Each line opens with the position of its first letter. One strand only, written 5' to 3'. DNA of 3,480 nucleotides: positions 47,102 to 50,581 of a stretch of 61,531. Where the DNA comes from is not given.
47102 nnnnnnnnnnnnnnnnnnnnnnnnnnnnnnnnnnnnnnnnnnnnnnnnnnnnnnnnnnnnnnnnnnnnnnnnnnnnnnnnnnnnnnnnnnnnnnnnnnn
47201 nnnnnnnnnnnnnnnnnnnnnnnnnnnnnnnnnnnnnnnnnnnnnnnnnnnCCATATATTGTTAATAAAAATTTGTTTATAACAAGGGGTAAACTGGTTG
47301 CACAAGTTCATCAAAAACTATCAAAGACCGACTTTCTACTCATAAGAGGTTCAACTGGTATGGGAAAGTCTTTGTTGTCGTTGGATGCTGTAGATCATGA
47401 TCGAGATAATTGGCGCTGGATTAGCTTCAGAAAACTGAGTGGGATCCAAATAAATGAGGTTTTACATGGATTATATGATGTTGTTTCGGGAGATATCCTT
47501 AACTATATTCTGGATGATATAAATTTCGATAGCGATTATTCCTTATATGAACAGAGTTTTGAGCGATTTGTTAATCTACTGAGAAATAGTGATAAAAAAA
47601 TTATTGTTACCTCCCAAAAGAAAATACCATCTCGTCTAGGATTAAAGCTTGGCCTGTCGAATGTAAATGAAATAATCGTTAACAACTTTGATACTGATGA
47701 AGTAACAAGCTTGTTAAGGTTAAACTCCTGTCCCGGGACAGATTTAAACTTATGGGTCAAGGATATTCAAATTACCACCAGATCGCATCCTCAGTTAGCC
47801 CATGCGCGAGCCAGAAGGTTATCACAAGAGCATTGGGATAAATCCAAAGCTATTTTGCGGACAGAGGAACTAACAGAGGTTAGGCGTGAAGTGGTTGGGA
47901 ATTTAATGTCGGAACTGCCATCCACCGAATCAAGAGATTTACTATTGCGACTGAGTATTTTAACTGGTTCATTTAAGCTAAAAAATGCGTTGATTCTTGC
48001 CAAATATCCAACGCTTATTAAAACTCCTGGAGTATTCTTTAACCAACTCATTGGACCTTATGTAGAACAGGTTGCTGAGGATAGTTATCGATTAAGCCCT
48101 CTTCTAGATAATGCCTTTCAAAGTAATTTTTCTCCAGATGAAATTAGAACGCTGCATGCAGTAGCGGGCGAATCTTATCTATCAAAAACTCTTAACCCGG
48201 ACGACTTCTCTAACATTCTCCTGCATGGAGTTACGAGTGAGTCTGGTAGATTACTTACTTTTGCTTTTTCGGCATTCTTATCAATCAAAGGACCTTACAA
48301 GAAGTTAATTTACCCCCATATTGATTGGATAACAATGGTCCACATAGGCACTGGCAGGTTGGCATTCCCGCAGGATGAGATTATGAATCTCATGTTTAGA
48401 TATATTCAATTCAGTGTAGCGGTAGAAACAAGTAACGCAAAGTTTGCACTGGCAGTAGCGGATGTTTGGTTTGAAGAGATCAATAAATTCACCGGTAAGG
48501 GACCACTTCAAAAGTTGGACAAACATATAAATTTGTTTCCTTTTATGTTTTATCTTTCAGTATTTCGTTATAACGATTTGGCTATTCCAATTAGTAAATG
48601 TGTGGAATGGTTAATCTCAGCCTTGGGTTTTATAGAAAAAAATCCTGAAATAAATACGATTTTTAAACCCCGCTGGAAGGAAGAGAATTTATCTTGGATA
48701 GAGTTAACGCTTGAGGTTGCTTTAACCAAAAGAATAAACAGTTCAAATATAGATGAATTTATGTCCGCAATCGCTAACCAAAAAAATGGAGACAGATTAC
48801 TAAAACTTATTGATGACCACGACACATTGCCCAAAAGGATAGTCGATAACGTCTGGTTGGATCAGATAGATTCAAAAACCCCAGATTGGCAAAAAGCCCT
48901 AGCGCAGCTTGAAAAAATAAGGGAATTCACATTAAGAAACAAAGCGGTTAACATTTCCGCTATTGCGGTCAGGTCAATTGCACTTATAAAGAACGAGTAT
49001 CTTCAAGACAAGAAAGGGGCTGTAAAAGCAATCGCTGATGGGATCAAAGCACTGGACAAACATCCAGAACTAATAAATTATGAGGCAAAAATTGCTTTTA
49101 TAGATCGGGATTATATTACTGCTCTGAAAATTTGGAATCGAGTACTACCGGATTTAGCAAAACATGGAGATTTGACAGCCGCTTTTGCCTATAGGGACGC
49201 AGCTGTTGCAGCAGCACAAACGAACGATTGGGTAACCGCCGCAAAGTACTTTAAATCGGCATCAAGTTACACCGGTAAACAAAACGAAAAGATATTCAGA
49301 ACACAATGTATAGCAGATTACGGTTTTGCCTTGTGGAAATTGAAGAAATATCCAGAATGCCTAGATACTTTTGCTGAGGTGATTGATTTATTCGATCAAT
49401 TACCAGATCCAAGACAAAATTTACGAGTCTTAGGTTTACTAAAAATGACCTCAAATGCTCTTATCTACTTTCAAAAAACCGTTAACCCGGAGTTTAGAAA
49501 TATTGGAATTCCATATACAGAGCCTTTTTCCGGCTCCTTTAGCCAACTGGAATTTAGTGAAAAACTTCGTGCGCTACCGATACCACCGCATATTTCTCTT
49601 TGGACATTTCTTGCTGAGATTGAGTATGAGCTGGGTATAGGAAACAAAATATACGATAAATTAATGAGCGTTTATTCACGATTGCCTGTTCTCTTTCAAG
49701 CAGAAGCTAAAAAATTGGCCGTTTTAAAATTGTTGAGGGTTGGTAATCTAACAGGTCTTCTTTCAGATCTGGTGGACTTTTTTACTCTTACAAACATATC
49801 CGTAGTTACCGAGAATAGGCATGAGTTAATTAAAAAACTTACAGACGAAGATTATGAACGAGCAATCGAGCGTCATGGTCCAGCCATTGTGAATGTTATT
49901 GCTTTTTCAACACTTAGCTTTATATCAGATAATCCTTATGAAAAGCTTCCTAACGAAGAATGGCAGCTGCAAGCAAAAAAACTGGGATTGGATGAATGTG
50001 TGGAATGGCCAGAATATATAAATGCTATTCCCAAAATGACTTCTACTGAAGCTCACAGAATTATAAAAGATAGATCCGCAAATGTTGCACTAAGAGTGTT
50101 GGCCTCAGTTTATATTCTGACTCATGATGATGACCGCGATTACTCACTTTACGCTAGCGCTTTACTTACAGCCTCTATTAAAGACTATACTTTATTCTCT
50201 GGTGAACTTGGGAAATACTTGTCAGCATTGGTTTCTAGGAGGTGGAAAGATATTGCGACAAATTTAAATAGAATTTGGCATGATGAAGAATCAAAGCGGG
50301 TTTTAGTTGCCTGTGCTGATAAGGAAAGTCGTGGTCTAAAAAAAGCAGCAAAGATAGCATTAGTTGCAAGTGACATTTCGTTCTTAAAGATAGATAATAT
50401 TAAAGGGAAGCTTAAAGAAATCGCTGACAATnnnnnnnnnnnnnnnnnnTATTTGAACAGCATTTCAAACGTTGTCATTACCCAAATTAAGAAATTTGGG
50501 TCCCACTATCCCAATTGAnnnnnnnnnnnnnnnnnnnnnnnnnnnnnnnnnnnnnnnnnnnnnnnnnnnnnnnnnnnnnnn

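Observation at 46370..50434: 1354-aa Cap4-like nuclease + P-loop NTPase + helical-repeat protein: an Avs/STAND-type antiphage candidate at the element edge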

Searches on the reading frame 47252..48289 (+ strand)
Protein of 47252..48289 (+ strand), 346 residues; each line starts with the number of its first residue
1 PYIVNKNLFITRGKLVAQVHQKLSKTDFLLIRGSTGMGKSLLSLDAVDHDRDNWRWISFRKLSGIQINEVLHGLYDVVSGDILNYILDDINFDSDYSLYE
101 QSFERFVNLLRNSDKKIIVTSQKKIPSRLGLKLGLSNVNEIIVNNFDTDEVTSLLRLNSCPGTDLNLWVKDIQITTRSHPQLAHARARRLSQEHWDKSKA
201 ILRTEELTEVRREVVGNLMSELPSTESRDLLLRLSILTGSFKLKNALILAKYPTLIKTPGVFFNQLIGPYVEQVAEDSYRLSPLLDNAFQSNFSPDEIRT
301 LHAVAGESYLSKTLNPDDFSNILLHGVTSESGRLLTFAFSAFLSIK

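Call 69: search_solved_structures(query=A5, max_evalue=0.1, show_alignments=2)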
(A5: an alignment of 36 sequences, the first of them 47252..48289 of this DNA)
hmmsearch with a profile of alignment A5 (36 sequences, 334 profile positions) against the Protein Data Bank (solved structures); distinct sequences matched with E-value up to 0.1: 200 (the best 60 are shown).
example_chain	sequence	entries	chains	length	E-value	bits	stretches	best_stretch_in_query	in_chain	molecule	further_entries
6or5_A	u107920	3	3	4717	6e-13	51.6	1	9-54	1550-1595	Midasin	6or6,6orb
6i27_A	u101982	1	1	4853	9.7e-10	41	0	10-53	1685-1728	Midasin,Midasin,Midasin,Midasin,Midasin,Midasin,Midasin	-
6i26_A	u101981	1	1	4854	9.7e-10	41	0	10-53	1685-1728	Midasin,Midasin,Midasin,Midasin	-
6hyp_A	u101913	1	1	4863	9.8e-10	41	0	10-53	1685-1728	Midasin,Midasin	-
5jcs_s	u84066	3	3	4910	1e-09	41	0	10-53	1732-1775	Midasin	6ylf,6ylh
8unf_E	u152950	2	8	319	3.6e-05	26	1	19-116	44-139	Sliding-clamp-loader large subunit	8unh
2hcb_A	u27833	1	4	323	3.8e-05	25.9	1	10-119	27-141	Chromosomal replication initiator protein dnaA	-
3u5z_B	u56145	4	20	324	3.8e-05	25.9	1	19-116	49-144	DNA polymerase accessory protein 44 | Sliding-clamp-loader large subunit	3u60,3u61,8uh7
1l8q_A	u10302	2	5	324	3.8e-05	25.9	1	10-119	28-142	Chromosomal replication initiator protein dnaA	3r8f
9d2f_T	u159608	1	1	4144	6.4e-05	25.2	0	13-87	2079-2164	Dynein, axonemal, heavy chain 6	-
6c2u_A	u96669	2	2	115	0.00012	24.2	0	16-40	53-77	phosphate-loop protein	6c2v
8bv3_A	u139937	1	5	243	0.00013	24.2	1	16-119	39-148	Chromosomal replication initiator protein DnaA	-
8j07_g5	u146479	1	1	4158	0.00035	22.8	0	13-87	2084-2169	Dynein axonemal heavy chain 6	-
8btg_A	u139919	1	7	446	0.00036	22.7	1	16-119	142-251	Chromosomal replication initiator protein DnaA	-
9fqr_Xz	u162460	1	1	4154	0.0004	22.6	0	13-87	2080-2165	Dynein axonemal heavy chain 6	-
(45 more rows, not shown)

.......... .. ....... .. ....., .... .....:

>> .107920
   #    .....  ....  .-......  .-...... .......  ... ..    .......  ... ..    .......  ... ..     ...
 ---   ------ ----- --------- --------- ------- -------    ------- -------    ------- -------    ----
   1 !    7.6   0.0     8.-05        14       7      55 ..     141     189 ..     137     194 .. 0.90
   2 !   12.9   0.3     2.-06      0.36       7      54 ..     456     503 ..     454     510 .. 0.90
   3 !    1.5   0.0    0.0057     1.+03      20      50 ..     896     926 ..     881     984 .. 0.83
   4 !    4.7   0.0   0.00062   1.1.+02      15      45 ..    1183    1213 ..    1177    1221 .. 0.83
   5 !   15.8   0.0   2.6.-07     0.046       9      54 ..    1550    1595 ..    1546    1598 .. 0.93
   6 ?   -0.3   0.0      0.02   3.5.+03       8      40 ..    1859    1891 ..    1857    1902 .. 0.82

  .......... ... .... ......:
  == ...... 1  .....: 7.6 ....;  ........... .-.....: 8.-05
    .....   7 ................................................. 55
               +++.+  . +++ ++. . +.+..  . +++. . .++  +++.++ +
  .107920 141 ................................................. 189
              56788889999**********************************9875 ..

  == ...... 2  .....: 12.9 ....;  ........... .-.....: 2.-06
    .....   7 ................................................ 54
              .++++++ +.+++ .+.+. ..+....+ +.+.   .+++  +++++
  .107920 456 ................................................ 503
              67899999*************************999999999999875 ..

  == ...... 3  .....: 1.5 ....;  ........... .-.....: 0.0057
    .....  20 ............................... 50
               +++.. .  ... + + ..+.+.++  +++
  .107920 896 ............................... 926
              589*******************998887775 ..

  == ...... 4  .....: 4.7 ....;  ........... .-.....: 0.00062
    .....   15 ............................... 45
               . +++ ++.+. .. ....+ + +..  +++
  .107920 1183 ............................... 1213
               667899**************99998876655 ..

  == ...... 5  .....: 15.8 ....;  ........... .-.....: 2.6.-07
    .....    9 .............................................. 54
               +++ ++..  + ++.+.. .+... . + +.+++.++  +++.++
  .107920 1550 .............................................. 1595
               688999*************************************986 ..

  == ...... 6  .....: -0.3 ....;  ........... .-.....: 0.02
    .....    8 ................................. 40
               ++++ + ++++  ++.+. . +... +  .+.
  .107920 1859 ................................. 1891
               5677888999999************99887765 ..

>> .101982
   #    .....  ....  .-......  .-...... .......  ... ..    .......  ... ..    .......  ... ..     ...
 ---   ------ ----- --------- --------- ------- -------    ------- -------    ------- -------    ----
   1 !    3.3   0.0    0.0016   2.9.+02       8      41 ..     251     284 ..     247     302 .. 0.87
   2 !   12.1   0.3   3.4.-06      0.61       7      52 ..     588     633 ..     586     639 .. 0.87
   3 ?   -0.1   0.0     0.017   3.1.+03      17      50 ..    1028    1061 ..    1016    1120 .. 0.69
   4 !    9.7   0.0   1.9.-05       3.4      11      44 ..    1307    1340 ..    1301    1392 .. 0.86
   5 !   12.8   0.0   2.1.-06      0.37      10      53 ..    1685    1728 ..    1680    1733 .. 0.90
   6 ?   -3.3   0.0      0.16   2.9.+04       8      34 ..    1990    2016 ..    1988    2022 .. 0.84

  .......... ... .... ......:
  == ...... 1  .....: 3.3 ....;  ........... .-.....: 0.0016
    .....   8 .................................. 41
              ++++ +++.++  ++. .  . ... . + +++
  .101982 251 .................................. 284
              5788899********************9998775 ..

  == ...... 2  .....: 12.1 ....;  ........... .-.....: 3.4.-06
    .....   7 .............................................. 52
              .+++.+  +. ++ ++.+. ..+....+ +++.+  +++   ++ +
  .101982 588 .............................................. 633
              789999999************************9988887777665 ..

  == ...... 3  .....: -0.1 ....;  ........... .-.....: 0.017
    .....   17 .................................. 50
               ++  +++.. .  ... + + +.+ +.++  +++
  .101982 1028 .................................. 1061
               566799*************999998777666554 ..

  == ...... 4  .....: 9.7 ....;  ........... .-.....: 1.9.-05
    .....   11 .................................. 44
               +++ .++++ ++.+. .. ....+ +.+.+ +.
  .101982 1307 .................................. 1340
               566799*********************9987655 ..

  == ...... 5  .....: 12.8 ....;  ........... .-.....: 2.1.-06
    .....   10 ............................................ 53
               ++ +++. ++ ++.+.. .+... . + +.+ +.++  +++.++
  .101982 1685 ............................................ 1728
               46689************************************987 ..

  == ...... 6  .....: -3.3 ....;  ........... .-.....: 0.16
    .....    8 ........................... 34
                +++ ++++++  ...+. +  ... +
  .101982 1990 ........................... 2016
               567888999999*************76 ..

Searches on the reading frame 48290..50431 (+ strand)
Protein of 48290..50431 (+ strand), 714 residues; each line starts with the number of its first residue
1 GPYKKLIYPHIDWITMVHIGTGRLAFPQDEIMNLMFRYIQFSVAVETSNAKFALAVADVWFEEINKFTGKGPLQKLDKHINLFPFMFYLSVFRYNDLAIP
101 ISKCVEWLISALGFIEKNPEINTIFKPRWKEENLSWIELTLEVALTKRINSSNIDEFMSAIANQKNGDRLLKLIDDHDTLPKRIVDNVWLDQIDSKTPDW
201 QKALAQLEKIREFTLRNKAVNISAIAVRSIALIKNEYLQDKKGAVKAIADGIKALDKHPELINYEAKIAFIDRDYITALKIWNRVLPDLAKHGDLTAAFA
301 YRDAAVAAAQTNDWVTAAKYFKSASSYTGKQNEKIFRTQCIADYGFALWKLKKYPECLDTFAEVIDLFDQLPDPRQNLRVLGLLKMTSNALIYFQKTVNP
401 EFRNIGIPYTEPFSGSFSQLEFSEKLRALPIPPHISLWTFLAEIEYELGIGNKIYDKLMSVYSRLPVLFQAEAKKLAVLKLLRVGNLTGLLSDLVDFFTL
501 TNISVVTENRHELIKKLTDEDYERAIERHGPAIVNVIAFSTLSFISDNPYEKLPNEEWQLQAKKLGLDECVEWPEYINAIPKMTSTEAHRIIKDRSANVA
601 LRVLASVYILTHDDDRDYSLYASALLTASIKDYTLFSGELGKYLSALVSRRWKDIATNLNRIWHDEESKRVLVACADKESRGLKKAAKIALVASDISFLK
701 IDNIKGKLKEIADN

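Call 43: predict_structure(alignment_id=A3)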
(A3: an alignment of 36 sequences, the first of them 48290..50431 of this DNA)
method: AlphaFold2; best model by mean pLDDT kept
length: 714 residues; sequences in the alignment: 36
mean_pLDDT: 90.9   pTM: 0.84
mean pLDDT of the five models: 90.9, 90.3, 90.3, 89.9, 88.7
residues with pLDDT >= 90: 513; 70-90: 182; 50-70: 15; < 50: 4
segments of 3 or more residues with pLDDT < 50: none
pLDDT, mean of each block of 10 residues (from residue 1): 64 85 86 91 83 91 89 74 89 85 94 90 68 76 87 93 92 91 91 88 96 95 96 95 96 92 96 96 93 84 98 98 93 93 98 98 97 94 95 90 77 92 90 94 95 96 96 96 93 96 92 93 94 95 92 92 93 92 93 89 95 89 91 90 94 92 89 93 94 87 87 87
secondary structure, 60 per line:
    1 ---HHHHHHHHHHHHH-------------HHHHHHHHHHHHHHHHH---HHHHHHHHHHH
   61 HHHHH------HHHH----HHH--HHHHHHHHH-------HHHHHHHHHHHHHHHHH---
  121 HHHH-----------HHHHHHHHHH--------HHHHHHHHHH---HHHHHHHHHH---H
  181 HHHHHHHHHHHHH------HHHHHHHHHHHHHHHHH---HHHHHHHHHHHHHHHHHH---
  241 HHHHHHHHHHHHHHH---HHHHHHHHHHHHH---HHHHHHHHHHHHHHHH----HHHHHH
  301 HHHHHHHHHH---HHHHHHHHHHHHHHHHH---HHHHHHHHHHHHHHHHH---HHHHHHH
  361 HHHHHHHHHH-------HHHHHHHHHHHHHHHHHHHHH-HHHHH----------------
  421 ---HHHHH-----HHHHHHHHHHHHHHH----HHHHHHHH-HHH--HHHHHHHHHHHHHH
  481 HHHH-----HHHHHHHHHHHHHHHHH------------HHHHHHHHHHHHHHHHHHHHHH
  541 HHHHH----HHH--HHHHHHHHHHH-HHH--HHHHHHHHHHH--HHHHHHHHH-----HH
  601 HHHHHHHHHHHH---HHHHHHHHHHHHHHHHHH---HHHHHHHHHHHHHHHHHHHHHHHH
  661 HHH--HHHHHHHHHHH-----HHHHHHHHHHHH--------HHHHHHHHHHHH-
elements in order (helices of 4 or more, strands of 3 or more residues): H4-16 H30-46 H50-65 H72-75 H85-93 H101-117 H121-124 H136-145 H154-163 H167-176 H180-193 H200-216 H220-237 H241-255 H259-271 H275-290 H295-310 H314-330 H334-350 H354-370 H378-398 H400-404 H424-428 H434-448 H453-460 H467-484 H490-506 H519-545 H555-565 H572-582 H585-593 H599-612 H616-633 H637-663 H666-676 H682-693 H702-713

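Call 47: fold_search(model_id=the predicted structure, library=pdb)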
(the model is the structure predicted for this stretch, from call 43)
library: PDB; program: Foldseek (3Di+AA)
matches with E <= 10: 1009; with E <= 0.001: 4
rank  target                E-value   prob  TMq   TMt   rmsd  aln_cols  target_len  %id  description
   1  8j8p_C                5.7e-04  1.00  0.24  0.20  24.2       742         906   13  Structure of the four-component Paf1 complex from Saccharomyces eubayanus (released 2023-05-24)
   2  9hvq_Q                7.1e-04  1.00  0.20  0.17  25.2       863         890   10  Structure of the transcribing Pol II-DSIF-PAF-SPT6-RECQL5 complex (released 2025-07-16)
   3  8j8q_C                7.8e-04  1.00  0.25  0.21  23.9       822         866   12  Structure of the four-component Paf1 complex from Saccharomyces eubayanus (released 2023-05-24)
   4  8bbg_D                9.3e-04  1.00  0.24  0.15  23.7       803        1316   12  Structure of the IFT-A complex; anterograde IFT-A train model (released 2022-12-21)
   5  4buj_B                1.2e-03  1.00  0.20  0.12  25.1       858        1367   12  Crystal structure of the S. cerevisiae Ski2-3-8 complex (released 2013-08-28)
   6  3zgq                  1.5e-03  1.00  0.23  0.31  18.7       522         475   13  Crystal structure of human interferon-induced protein IFIT5 (released 2013-01-23)
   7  7qds_B                1.5e-03  0.99  0.16  0.13  28.9       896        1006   10  Apo human SKI complex in the open state (released 2022-02-02)
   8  7dkh_I                1.7e-03  1.00  0.25  0.21  23.9       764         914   11  Crystal structure of the Ctr9/Paf1/Cdc73/Rtf1 quaternary complex (released 2021-11-24)
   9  9g8r_B                1.8e-03  0.99  0.16  0.11  26.1       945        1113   10  human SKI7-SKI238 complex in the open state (released 2024-10-16)
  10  5udk_A                2.0e-03  1.00  0.23  0.33  18.0       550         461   12  IFIT1 monomeric mutant (L457E/L464E) with PPP-AAAA (released 2017-03-01)
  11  8qpe_N                2.2e-03  0.98  0.14  0.13  28.1       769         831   12  Cryo-EM Structure of Pre-B-like Complex (core part) (released 2024-05-22)
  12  7xn7_q                2.3e-03  1.00  0.24  0.20  24.1       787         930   12  RNA polymerase II elongation complex containing Spt4/5, Elf1, Spt6, Spn1 and Paf1C (released 2022-09-07)
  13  5w5i_C                2.4e-03  1.00  0.23  0.34  17.5       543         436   12  Human IFIT1 dimer with PPP-AAAA (released 2017-06-28)
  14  5udl_A                2.4e-03  1.00  0.23  0.33  18.1       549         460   12  IFIT1 N216A monomeric mutant (L457E/L464E) with m7Gppp-AAAA (anti conformation of cap) (released 2017-03-01)
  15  7qdr_B                2.6e-03  0.98  0.17  0.12  27.7       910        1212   13  Apo human SKI complex in the closed state (released 2022-02-02)
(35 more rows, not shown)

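Call 59: search_protein_representatives(protein=window:48290-50431:+)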
Query: 714 residues. Proteins with E-value up to 0.001 (for the whole library): 539; up to 1e-10: 266; up to 1e-30: 53. The best 150 are listed.
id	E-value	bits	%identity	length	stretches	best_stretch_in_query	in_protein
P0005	3.5e-266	901.5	58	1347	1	3-711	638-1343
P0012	9.3e-214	728.2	48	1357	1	3-712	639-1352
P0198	1.0e-157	543.0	39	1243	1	4-711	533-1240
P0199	1.0e-143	496.7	36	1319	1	6-712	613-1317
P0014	4.5e-127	441.7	34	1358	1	2-695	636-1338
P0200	1.5e-84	301.2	30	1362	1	5-714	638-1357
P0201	9.9e-65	235.7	32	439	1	299-703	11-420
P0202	6.2e-59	216.5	28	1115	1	20-711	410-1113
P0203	1.3e-57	212.1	25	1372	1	10-714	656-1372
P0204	5.3e-55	203.5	26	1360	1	11-710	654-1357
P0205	8.5e-55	202.8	27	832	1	7-711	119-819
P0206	1.6e-53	198.7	29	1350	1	6-703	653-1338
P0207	2.7e-51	191.2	29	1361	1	11-702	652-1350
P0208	4.4e-51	190.6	26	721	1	10-712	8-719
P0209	1.5e-49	185.5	25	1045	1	11-694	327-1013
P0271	2.2e-26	108.9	23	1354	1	167-654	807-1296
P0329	1.7e-19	86.1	25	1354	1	10-453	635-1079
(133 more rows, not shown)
